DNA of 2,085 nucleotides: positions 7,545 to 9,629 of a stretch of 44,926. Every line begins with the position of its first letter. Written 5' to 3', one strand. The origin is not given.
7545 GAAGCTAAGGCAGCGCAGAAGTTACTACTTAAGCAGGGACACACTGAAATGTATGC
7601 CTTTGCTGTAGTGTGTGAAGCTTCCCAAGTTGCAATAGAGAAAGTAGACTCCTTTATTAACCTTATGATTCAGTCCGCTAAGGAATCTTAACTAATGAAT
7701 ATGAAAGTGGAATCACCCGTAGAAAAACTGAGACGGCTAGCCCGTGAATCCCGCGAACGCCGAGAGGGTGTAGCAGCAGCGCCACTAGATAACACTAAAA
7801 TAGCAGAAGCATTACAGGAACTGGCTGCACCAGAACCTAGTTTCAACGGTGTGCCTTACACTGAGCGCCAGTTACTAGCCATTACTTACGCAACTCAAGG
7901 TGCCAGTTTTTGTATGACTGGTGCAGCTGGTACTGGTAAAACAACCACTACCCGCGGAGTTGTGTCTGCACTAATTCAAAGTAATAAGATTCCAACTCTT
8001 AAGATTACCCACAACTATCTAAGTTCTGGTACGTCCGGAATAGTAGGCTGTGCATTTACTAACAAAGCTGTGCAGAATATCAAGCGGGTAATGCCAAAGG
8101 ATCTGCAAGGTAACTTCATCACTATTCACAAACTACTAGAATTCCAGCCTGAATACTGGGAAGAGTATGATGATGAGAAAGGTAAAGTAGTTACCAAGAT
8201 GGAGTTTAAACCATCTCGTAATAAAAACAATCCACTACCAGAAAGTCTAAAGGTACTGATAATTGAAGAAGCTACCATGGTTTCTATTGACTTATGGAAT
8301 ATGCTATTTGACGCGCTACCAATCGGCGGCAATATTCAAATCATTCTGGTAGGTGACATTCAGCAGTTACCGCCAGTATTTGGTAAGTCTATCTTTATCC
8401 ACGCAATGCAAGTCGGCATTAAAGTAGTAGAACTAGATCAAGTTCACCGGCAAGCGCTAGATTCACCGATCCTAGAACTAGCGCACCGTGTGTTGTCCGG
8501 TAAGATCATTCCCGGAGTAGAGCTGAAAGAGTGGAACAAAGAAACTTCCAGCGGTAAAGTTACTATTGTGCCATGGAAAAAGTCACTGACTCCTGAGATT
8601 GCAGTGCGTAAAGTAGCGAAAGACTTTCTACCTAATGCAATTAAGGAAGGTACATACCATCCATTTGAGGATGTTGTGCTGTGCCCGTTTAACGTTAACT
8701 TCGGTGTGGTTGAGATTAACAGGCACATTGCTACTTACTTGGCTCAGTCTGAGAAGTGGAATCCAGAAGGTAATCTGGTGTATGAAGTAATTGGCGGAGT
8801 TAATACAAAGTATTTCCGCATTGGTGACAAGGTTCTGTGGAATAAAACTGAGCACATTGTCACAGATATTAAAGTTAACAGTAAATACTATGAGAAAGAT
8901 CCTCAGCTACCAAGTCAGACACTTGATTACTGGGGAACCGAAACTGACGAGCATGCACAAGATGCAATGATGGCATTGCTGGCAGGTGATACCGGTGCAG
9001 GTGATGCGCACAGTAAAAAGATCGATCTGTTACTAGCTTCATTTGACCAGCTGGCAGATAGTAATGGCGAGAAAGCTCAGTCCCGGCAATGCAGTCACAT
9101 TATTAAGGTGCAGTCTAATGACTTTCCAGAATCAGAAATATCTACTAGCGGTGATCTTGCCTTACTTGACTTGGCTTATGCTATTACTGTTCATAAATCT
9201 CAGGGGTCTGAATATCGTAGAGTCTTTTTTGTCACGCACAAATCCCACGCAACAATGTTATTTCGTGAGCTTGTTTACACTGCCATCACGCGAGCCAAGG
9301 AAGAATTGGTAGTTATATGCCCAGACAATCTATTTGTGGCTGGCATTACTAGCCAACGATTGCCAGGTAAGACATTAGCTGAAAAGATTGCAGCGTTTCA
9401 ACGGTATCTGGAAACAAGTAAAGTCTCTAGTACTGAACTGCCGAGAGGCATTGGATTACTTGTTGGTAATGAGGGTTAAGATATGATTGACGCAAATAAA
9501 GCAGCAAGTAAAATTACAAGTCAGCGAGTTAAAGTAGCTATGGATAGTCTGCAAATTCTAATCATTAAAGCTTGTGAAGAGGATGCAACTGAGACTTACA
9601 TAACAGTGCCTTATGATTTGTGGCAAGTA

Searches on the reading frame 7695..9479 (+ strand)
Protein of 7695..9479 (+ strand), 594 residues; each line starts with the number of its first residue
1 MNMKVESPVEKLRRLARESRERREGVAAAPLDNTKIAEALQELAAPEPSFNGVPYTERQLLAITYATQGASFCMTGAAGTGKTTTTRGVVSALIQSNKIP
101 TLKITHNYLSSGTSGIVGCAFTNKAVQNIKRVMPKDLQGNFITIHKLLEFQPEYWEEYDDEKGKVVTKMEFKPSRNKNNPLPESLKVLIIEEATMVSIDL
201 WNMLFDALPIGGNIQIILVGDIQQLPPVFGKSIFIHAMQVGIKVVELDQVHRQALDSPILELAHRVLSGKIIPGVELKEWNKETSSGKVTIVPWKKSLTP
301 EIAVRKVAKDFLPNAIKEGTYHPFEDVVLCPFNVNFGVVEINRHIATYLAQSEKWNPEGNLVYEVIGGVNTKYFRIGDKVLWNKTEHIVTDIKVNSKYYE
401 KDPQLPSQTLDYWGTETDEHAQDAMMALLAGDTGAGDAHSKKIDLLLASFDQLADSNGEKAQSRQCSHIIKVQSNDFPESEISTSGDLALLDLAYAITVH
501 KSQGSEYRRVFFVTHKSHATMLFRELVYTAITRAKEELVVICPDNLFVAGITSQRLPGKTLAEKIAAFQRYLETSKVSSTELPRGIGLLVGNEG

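Call 11: search_protein_families(library=pfam, proteins=[window:7695-9479:+], max_evalue=0.01)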
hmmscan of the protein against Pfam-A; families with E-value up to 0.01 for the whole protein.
window:7695-9479:+ (594 aa): 10 families
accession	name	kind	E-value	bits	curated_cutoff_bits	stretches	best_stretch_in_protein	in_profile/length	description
PF13245.12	AAA_19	-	3.2e-24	86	25.1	1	59-229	1-133/134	AAA domain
PF13604.12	AAA_30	-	5.5e-23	82.1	27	1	56-272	3-174/191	AAA domain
PF13538.12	UvrD_C_2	-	1.8e-17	63.4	27.4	1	493-541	1-52/52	UvrD-like helicase C-terminal domain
PF13086.12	AAA_11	-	1.4e-08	35.2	27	1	57-131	4-71/257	AAA domain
PF01443.25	Viral_helicase1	-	5e-08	33.5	21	1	492-541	178-227/228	Viral superfamily 1 RNA helicase core domain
PF13361.12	UvrD_C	-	6.5e-05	22.9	25.6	1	331-541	188-346/350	UvrD-like helicase C-terminal domain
PF02367.23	TsaE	-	0.0003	21.2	26.6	1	66-110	18-64/128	Threonylcarbamoyl adenosine biosynthesis protein TsaE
PF05970.20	PIF1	-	0.00042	20.4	25.9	0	183-232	101-159/223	PIF1-like helicase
PF13401.12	AAA_22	-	0.00072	20.3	27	0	72-222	8-124/130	AAA domain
PF00580.27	UvrD-helicase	-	0.001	19.3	23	1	58-138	4-70/271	UvrD/REP helicase N-terminal domain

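Call 12: search_protein_families(library=phrogs, proteins=[window:7695-9479:+], max_evalue=0.01)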
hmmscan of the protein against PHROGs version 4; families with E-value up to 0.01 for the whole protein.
window:7695-9479:+ (594 aa): 5 families
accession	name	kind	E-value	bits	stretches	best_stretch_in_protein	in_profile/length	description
phrog_325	-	DNA, RNA and nucleotide metabolism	1.3e-65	223.4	1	52-552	468-878/986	Dda-like helicase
phrog_4412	-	DNA, RNA and nucleotide metabolism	1.6e-55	189.8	1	51-542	327-713/743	exonuclease V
phrog_1967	-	DNA, RNA and nucleotide metabolism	1.7e-10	41.2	2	54-145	152-230/776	DNA helicase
phrog_25411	-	unknown function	2.3e-07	30.8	1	176-228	345-392/627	-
phrog_170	-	other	0.00072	20.1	1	50-110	71-131/323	PhoH-like phosphate starvation-inducible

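Call 18: find_related_loci(query=window:7695-9479:+, collection=viral_contigs, flank=10000)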
Query window:7695-9479:+ (594 aa) in viral_contigs; peptide patterns used: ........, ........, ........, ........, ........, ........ (x = any residue, [..] = any of these).
9 stretches matched a pattern, but none encodes a relative of the query by tblastn (E <= 1e-3).

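Call 24: find_homologous_proteins(query=window:7695-9479:+, max_evalue=1e-30)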
Query window:7695-9479:+ (594 aa): 1268 proteins with E <= 1e-30 among 8000 candidates; the best 120 are listed.
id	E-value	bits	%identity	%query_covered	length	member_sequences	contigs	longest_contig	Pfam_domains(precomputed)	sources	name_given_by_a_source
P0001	0.0e+0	1300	97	100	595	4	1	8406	PF13538.13,PF13086.13,PF01443.25,PF13604.13,PF13245.13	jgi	jgi:exodeoxyribonuclease V alpha subunit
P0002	0.0e+0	1127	84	99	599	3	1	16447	PF13538.13,PF13086.13,PF01443.25,PF13604.13,PF13245.13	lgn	-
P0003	0.0e+0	1111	83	99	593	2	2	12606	PF13538.13,PF13086.13,PF01443.25,PF13604.13,PF13245.13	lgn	-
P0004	0.0e+0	1106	83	99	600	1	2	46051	PF13538.13,PF13086.13,PF01443.25,PF13604.13,PF13361.13,PF13245.13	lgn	-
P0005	0.0e+0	1102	82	99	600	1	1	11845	PF13538.13,PF13086.13,PF01443.25,PF13604.13,PF13361.13,PF13245.13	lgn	-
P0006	0.0e+0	1047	78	98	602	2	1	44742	PF13538.13,PF13086.13,PF01443.25,PF13604.13,PF13245.13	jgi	-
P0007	0.0e+0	1033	77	98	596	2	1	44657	PF13538.13,PF13086.13,PF05970.21,PF01443.25,PF13604.13,PF13245.13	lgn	-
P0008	0.0e+0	1026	76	98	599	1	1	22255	PF13538.13,PF13086.13,PF01443.25,PF13604.13,PF13245.13,PF13401.13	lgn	-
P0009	0.0e+0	1023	76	99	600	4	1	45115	PF13538.13,PF13086.13,PF05970.21,PF01443.25,PF13604.13,PF13361.13,PF13245.13,PF13401.13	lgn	-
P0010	0.0e+0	1023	77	98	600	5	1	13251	PF13538.13,PF13086.13,PF01443.25,PF13604.13,PF13361.13,PF13245.13,PF13401.13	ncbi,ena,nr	ncbi:MAG: hypothetical protein [Bacteriophage sp.]|nr:MAG: hypothetical protein [Bacteriophage sp.]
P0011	0.0e+0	1021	76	99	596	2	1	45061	PF13538.13,PF13086.13,PF05970.21,PF01443.25,PF13604.13,PF13361.13,PF13245.13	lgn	-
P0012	0.0e+0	1011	77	98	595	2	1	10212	PF13538.13,PF13086.13,PF05970.21,PF01443.25,PF13604.13,PF13245.13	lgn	-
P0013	1.9e-296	1003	75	99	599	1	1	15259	PF13538.13,PF13086.13,PF05970.21,PF01443.25,PF13604.13,PF13245.13,PF13401.13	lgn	-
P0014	1.6e-295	1000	75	99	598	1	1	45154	PF13538.13,PF13086.13,PF05970.21,PF01443.25,PF13604.13,PF13245.13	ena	-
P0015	8.2e-294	994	74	99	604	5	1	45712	PF13538.13,PF13086.13,PF05970.21,PF01443.25,PF13604.13,PF13245.13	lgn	-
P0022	6.3e-287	971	73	99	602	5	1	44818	PF13538.13,PF13086.13,PF05970.21,PF01443.25,PF13604.13,PF13245.13,PF13401.13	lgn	-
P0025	7.9e-282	954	72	99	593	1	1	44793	PF13538.13,PF13086.13,PF01443.25,PF13604.13,PF13245.13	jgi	jgi:exodeoxyribonuclease V alpha subunit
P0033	7.5e-188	644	52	98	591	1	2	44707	PF13538.13,PF13086.13,PF01443.25,PF13604.13,PF13245.13,PF00580.28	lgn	-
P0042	2.8e-181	622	52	98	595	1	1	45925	PF13538.13,PF13086.13,PF00270.36,PF01443.25,PF13604.13,PF13245.13,PF13401.13,PF00580.28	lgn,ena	-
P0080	1.1e-158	548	46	99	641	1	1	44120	PF13538.13,PF13086.13,PF01443.25,PF13604.13,PF13245.13,PF13401.13,PF00580.28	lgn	-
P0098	8.2e-152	525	49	88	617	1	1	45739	PF13538.13,PF13086.13,PF01443.25,PF13604.13,PF13361.13,PF13245.13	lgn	-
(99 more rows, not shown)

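Call 27: find_encoding_contigs(protein=P0001, flank=10000, max_places=3)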
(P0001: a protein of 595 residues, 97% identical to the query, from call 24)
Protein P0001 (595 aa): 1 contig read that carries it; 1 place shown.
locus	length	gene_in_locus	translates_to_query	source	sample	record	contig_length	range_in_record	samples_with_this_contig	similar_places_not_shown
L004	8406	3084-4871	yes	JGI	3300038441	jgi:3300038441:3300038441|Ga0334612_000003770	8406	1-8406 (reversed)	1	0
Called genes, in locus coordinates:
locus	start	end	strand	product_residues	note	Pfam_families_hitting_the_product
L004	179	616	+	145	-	-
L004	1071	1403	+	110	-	-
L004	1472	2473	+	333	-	-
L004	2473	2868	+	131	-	-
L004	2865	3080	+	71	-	-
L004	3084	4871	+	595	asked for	PF13086:AAA_11 (faint), PF13604:AAA_30, PF13245:AAA_19, PF01443:Viral_helicase1 (weak), PF13538:UvrD_C_2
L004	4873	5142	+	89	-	-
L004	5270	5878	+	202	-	-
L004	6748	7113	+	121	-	-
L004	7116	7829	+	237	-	PF08761:dUTPase_2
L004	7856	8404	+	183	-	?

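Call 28: find_encoding_contigs(protein=P0004, flank=10000, max_places=3)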
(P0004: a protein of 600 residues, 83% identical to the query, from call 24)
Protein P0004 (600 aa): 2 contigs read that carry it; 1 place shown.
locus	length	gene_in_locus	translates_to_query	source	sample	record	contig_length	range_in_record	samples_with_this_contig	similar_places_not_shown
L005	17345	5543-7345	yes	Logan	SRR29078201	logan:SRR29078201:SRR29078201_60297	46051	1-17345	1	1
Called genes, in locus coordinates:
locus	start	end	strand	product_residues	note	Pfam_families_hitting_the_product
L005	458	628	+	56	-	-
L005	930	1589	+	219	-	-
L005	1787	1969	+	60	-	-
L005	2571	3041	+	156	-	-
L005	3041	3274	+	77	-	-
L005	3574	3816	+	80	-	-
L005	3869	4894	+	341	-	-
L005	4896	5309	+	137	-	-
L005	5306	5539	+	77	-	-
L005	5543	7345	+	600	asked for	PF13086:AAA_11 (faint), PF13245:AAA_19, PF13604:AAA_30, PF13361:UvrD_C (faint), PF01443:Viral_helicase1 (weak), PF13538:UvrD_C_2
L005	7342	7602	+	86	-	-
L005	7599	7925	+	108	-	-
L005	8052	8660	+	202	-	-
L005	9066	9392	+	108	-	-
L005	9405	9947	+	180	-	-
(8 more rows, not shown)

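Call 29: find_encoding_contigs(protein=P0006, flank=10000, max_places=3)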
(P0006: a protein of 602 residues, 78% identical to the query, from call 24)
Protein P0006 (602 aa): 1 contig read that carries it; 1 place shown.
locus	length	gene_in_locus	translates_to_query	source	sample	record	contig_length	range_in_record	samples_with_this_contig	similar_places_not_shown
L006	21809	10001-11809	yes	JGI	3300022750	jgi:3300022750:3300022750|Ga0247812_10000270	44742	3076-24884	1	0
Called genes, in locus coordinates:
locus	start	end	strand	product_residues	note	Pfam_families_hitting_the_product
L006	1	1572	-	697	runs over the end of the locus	PF23899:SU10_portal (weak)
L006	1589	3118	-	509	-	-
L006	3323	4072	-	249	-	-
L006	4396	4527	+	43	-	-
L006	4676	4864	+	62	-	-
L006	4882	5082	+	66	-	-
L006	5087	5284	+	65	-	-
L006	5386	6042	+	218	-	-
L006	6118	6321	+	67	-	-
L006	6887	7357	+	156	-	-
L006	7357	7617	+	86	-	-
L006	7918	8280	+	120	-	-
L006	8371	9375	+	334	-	-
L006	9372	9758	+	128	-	-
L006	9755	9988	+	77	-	-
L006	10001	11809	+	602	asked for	PF13086:AAA_11 (faint), PF13604:AAA_30, PF13245:AAA_19, PF01443:Viral_helicase1, PF13538:UvrD_C_2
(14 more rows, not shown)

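Call 34: find_related_loci(query=A1, collection=viral_contigs, flank=10000)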
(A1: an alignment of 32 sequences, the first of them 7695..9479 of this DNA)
Query A1 (594 aa) in viral_contigs; peptide patterns used: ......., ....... (x = any residue, [..] = any of these).
35 stretches matched a pattern; 3 encode a relative of the query (tblastn E <= 1e-3); 3 distinct loci.
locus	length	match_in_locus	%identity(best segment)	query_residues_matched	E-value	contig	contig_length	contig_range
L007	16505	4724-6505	76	6-594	0e+0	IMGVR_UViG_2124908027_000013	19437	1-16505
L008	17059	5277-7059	75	6-594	0e+0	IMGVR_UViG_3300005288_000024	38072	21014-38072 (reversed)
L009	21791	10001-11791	77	2-589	0e+0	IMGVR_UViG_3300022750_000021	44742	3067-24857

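Call 35: find_related_loci(query=A1, collection=metagenome_contigs, flank=10000)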
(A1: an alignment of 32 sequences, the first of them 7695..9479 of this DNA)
Query A1 (594 aa) in metagenome_contigs; peptide patterns used: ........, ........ (x = any residue, [..] = any of these).
83 stretches matched a pattern; 7 encode a relative of the query (tblastn E <= 1e-3); 7 distinct loci.
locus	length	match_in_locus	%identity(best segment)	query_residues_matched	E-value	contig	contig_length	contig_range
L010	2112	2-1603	97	60-593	0e+0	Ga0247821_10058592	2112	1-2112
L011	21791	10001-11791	77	2-589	0e+0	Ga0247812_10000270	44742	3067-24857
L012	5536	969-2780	73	6-590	0e+0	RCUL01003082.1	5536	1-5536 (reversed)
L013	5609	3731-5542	72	6-590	0e+0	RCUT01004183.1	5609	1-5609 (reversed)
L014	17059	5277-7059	75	6-594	0e+0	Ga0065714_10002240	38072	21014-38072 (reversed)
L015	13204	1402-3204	73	2-590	0e+0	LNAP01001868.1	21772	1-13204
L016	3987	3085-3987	97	1-301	0e+0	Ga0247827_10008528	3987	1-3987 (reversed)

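Call 36: find_encoding_contigs(protein=P0009, flank=10000, max_places=2)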
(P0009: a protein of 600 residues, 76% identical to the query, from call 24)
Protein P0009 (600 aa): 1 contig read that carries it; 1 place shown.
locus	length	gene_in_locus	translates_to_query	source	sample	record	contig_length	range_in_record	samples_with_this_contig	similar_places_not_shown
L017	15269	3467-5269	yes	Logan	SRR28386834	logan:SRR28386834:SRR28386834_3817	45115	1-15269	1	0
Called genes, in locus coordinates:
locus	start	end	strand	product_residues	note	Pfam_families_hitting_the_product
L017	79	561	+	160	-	-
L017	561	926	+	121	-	-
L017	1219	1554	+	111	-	-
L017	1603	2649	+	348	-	-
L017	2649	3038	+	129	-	-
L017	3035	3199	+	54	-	-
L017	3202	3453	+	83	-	-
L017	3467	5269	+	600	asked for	PF13086:AAA_11 (faint), PF13604:AAA_30, PF05970:PIF1 (faint), PF13245:AAA_19, PF13401:AAA_22 (faint), PF13361:UvrD_C (faint), PF01443:Viral_helicase1 (weak), PF13538:UvrD_C_2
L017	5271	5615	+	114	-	-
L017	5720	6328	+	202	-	-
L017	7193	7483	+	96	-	-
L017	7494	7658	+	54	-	-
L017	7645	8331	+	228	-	PF08761:dUTPase_2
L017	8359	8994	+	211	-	-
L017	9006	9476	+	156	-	-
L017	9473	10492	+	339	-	PF12705:PDDEXK_1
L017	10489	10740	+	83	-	-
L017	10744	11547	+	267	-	PF13479:AAA_24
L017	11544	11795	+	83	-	-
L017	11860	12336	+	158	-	-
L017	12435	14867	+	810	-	PF00476:DNA_pol_A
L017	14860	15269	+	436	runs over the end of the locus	PF13148:DUF3987 (weak)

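Call 37: find_encoding_contigs(protein=P0014, flank=10000, max_places=2)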
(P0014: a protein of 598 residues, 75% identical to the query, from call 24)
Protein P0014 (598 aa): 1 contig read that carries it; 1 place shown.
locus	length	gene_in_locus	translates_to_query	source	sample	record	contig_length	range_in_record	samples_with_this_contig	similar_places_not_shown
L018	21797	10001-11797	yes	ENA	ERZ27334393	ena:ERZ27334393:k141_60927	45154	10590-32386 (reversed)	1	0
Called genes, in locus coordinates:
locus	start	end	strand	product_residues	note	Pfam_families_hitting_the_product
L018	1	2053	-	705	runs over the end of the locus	PF23899:SU10_portal (weak)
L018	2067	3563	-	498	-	-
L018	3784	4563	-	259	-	-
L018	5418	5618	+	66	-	-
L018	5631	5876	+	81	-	-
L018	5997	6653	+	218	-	-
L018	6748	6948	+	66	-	-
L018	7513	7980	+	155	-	-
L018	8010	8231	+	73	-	-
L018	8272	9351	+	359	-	-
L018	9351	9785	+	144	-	-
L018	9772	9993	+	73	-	-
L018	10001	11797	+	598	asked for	PF05970:PIF1 (faint), PF13086:AAA_11 (faint), PF13604:AAA_30, PF13245:AAA_19, PF01443:Viral_helicase1 (weak), PF13538:UvrD_C_2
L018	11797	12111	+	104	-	-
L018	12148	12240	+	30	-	-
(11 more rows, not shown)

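Call 38: find_encoding_contigs(protein=P0022, flank=10000, max_places=2)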
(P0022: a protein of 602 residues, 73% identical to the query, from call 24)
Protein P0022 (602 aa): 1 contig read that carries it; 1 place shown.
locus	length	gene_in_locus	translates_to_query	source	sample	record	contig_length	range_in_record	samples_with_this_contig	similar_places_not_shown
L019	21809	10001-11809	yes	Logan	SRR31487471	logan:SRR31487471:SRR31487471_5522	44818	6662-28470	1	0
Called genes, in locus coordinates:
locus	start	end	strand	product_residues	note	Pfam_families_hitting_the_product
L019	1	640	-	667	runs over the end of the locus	PF23899:SU10_portal (weak)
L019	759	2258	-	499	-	-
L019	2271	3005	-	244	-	-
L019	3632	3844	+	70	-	-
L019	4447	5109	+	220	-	-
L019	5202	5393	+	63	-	-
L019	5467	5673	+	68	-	-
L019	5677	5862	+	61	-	-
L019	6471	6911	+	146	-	-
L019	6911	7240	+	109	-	-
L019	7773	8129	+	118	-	-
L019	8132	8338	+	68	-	-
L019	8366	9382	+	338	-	-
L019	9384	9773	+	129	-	-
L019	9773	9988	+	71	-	-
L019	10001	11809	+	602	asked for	PF05970:PIF1 (faint), PF13086:AAA_11 (faint), PF13604:AAA_30, PF13245:AAA_19, PF13401:AAA_22 (faint), PF01443:Viral_helicase1 (weak), PF13538:UvrD_C_2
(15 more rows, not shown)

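Call 39: find_encoding_contigs(protein=P0025, flank=10000, max_places=2)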
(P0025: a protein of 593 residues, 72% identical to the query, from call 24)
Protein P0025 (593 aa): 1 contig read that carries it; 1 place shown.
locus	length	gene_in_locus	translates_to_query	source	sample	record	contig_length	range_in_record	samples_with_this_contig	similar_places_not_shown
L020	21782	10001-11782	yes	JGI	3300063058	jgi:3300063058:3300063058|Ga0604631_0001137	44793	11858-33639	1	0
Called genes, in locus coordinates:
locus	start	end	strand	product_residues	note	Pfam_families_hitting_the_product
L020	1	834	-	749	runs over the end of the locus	-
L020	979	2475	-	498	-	-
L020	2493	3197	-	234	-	-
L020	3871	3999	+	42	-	-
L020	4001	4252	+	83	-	-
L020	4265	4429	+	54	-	-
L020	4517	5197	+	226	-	-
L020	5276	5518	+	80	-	-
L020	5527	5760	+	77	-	-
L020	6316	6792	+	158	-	-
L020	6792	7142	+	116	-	-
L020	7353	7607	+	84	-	-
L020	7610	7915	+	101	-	-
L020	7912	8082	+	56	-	-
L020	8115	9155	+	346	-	-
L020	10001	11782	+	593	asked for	PF13086:AAA_11 (faint), PF13604:AAA_30, PF13245:AAA_19, PF01443:Viral_helicase1 (weak), PF13538:UvrD_C_2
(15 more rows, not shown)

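Call 40: find_encoding_contigs(protein=P0033, flank=10000, max_places=2)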
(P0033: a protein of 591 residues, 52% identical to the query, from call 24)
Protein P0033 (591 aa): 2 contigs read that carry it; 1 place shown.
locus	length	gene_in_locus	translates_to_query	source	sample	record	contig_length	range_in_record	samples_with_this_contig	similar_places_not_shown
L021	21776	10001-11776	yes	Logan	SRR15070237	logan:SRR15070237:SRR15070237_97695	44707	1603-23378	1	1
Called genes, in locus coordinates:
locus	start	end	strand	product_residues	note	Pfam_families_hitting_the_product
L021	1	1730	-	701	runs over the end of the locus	PF23899:SU10_portal (faint)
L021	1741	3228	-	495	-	-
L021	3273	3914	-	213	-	-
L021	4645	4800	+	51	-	-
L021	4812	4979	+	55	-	-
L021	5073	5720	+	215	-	-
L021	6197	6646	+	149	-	-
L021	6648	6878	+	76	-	-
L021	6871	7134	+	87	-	-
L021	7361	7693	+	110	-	-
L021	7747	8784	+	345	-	-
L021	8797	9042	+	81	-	-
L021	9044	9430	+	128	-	-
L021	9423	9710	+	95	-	-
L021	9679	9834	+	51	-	-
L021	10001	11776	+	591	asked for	PF00580:UvrD-helicase (weak), PF13086:AAA_11 (faint), PF13604:AAA_30, PF13245:AAA_19, PF01443:Viral_helicase1 (weak), PF13538:UvrD_C_2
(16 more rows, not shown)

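Call 41: find_encoding_contigs(protein=P0042, flank=10000, max_places=2)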
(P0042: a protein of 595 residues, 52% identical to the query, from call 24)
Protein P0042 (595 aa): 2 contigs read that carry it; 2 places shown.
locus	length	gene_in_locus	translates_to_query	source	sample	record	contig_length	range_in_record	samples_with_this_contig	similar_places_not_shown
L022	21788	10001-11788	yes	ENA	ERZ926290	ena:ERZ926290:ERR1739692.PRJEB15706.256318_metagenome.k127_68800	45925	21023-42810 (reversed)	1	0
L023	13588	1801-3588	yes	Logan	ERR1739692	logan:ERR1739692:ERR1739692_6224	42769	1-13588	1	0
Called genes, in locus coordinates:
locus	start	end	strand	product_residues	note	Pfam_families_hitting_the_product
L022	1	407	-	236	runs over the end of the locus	-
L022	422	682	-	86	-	-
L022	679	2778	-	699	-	PF23899:SU10_portal (weak)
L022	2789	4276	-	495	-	-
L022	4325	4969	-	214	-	-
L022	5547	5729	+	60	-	-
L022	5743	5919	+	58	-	-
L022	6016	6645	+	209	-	-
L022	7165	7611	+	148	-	-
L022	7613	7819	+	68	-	-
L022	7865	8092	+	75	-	-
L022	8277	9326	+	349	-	-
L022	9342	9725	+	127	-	-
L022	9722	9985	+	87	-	-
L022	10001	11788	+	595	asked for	PF13086:AAA_11 (faint), PF13604:AAA_30, PF00270:DEAD (faint), PF00580:UvrD-helicase (weak), PF13245:AAA_19, PF13401:AAA_22 (weak), PF01443:Viral_helicase1 (weak), PF13538:UvrD_C_2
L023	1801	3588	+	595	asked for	PF13086:AAA_11 (faint), PF13604:AAA_30, PF00270:DEAD (faint), PF00580:UvrD-helicase (weak), PF13245:AAA_19, PF13401:AAA_22 (weak), PF01443:Viral_helicase1 (weak), PF13538:UvrD_C_2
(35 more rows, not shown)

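Call 84: find_encoding_contigs(protein=P0080, flank=10000, max_places=1)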
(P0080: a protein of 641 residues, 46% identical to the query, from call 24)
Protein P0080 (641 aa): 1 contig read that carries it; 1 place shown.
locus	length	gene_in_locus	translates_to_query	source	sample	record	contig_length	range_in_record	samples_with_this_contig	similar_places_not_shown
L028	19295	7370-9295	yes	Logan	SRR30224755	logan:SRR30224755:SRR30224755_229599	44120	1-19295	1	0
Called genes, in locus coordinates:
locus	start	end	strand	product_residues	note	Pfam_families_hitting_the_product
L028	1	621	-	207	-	?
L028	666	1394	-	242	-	-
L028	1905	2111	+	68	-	-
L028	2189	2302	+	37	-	-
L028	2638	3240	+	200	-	-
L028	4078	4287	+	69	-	-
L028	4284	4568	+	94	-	-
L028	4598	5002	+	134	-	-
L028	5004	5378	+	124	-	-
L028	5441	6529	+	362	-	-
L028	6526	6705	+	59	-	-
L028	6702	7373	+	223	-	-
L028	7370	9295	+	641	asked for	PF00580:UvrD-helicase (weak), PF13086:AAA_11 (faint), PF13245:AAA_19, PF13401:AAA_22 (faint), PF13604:AAA_30, PF01443:Viral_helicase1 (weak), PF13538:UvrD_C_2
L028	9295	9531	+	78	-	-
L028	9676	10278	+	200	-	-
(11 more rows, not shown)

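Call 85: find_encoding_contigs(protein=P0098, flank=10000, max_places=1)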
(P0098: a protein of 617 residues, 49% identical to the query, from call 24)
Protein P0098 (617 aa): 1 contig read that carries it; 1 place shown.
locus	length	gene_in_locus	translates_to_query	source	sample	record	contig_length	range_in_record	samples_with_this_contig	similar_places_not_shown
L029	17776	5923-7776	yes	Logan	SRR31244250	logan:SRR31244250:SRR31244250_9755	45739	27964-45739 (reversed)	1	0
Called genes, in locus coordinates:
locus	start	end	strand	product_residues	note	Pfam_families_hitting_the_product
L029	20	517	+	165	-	-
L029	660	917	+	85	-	-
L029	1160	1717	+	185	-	-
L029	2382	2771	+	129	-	-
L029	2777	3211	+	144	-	-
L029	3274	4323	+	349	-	-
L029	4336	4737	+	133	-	-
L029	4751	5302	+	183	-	-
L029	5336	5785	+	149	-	-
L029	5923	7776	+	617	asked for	PF13086:AAA_11, PF13245:AAA_19, PF13604:AAA_30, PF13361:UvrD_C (weak), PF01443:Viral_helicase1 (weak), PF13538:UvrD_C_2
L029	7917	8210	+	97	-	-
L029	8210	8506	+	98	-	-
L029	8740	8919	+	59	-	-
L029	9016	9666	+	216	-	-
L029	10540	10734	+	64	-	-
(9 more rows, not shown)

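Call 90: find_related_loci(query=A1, collection=genome_contigs, flank=10000)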
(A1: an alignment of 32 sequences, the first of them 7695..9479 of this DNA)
Query A1 (594 aa) in genome_contigs; peptide patterns used: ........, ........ (x = any residue, [..] = any of these).
58 stretches matched a pattern, but none encodes a relative of the query by tblastn (E <= 1e-3).
